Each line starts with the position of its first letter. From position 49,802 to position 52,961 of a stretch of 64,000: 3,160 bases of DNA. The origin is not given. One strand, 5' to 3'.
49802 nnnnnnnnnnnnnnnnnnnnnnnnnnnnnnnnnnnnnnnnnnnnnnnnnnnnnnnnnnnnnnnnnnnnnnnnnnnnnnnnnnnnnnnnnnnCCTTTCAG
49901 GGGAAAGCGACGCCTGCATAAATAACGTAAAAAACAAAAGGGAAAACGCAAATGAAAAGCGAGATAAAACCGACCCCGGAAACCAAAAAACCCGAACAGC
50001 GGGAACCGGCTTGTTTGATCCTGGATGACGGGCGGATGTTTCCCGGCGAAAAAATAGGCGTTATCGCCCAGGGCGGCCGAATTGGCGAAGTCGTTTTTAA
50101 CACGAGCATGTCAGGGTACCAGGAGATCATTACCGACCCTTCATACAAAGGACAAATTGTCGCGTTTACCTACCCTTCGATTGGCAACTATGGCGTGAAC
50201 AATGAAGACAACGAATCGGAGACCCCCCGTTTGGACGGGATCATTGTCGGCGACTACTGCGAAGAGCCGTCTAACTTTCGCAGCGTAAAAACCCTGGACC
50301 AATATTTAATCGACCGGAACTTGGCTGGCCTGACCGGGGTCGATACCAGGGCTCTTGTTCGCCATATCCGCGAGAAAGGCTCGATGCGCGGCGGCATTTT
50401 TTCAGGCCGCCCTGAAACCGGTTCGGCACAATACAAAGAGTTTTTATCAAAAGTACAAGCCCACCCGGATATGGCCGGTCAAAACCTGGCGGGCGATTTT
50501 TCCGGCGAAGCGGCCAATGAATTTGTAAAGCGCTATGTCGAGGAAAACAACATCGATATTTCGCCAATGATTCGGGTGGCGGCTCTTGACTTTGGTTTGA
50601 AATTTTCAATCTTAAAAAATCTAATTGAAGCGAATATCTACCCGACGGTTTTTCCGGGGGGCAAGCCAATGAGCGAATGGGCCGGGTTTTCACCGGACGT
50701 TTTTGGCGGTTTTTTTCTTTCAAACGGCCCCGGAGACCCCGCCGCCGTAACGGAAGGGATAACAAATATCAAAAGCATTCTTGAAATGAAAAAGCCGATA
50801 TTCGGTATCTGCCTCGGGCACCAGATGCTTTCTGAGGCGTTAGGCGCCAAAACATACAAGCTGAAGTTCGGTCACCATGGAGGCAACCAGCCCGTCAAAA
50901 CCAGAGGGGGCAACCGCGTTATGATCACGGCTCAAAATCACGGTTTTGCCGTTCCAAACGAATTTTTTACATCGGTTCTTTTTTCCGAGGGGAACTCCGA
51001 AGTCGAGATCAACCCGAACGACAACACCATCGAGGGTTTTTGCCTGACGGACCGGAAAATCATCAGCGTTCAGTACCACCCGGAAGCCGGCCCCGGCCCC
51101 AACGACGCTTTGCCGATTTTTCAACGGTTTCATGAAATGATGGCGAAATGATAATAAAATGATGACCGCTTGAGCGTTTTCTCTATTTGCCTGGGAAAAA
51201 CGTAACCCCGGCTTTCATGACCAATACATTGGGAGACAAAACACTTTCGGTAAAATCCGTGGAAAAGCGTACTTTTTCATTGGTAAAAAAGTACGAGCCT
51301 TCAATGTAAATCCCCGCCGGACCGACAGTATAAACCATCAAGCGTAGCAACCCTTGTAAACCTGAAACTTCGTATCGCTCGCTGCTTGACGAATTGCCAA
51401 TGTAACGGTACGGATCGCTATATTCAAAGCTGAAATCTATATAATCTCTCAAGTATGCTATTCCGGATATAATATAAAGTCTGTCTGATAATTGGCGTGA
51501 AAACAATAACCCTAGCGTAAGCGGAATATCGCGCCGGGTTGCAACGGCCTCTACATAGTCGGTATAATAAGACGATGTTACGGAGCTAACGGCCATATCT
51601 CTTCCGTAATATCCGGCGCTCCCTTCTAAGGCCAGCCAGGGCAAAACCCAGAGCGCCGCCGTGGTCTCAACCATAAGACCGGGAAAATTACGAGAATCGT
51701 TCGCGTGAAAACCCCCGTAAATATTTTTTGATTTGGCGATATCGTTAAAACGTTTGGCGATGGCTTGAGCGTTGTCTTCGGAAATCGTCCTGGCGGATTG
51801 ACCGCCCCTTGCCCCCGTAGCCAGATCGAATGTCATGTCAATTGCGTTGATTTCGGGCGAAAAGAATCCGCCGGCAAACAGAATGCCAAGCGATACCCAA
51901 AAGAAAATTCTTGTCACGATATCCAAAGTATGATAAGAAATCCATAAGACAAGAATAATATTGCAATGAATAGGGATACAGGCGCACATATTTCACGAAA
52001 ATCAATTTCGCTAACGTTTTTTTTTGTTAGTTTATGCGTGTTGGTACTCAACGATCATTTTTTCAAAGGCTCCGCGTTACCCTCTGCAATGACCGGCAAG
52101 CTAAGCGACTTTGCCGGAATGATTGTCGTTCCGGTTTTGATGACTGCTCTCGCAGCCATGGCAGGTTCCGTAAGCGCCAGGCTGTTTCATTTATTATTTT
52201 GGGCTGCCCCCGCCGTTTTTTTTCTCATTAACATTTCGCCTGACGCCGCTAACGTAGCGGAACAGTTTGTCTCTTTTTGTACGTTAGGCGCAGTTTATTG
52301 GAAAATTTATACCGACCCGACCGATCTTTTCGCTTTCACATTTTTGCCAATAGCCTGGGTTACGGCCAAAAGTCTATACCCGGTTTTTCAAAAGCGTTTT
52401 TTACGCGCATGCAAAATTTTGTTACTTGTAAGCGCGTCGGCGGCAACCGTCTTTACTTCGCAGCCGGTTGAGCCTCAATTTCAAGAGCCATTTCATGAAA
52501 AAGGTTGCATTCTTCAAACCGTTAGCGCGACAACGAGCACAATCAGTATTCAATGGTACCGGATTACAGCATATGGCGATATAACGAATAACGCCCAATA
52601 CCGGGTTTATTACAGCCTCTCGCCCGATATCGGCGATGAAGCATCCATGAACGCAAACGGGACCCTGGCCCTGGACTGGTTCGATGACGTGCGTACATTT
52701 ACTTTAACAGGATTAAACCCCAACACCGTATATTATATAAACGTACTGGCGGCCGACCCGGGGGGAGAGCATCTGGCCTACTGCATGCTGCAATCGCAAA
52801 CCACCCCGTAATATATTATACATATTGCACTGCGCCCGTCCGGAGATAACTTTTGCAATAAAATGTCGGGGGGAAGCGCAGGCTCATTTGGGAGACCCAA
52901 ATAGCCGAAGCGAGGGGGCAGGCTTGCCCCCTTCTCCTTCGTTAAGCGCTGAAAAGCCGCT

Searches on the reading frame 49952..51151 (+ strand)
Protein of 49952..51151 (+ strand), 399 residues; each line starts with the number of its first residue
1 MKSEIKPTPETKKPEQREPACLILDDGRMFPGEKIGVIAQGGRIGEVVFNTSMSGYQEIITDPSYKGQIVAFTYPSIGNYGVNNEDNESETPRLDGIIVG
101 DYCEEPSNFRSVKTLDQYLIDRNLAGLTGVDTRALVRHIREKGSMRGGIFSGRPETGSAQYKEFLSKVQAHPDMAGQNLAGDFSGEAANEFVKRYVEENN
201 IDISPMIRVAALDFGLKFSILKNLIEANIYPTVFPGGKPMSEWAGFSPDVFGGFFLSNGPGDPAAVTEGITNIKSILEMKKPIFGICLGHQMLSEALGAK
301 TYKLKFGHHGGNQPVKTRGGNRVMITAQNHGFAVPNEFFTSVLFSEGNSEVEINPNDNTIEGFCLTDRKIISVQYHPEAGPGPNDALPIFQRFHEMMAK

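Call 45: search_protein_families(library=pfam, proteins=[window:49952-51151:+])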
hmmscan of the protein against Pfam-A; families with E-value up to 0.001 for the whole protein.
window:49952-51151:+ (399 aa): 3 families
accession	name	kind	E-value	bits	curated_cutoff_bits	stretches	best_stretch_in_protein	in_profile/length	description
PF00988.28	CPSase_sm_chain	-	7.1e-51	171.7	27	1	22-149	1-126/126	Carbamoyl-phosphate synthase small chain, CPSase domain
PF00117.34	GATase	-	1.1e-40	139.8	22.8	1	211-395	2-189/190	Glutamine amidotransferase class-I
PF07722.19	Peptidase_C26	-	3.8e-08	33.8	20.5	1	273-378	98-219/219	Peptidase C26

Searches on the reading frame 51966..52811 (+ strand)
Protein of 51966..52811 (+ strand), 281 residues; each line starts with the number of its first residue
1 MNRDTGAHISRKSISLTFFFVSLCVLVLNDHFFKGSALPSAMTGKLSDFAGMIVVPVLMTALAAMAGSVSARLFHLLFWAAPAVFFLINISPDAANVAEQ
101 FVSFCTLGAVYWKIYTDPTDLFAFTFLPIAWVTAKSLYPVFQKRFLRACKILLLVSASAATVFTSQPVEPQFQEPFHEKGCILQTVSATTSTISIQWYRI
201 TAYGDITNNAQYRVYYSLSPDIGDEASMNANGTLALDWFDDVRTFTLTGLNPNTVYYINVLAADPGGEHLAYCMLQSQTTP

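Call 9: search_protein_families(library=pfam, proteins=[window:51966-52811:+])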
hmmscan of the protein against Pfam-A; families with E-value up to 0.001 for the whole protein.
window:51966-52811:+ (281 aa): 2 families
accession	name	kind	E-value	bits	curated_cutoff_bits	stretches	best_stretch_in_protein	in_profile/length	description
PF00041.27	fn3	-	3.8e-06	27.4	25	1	186-266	9-72/84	Fibronectin type III domain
PF16656.11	Pur_ac_phosph_N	-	0.0001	23.2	30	1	185-263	7-81/93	Purple acid Phosphatase, N-terminal domain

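Call 47: search_protein_families(library=ncbifam, proteins=[window:51966-52811:+], max_evalue=0.01)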
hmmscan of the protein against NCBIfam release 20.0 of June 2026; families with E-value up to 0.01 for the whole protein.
window:51966-52811:+ (281 aa): 0 families
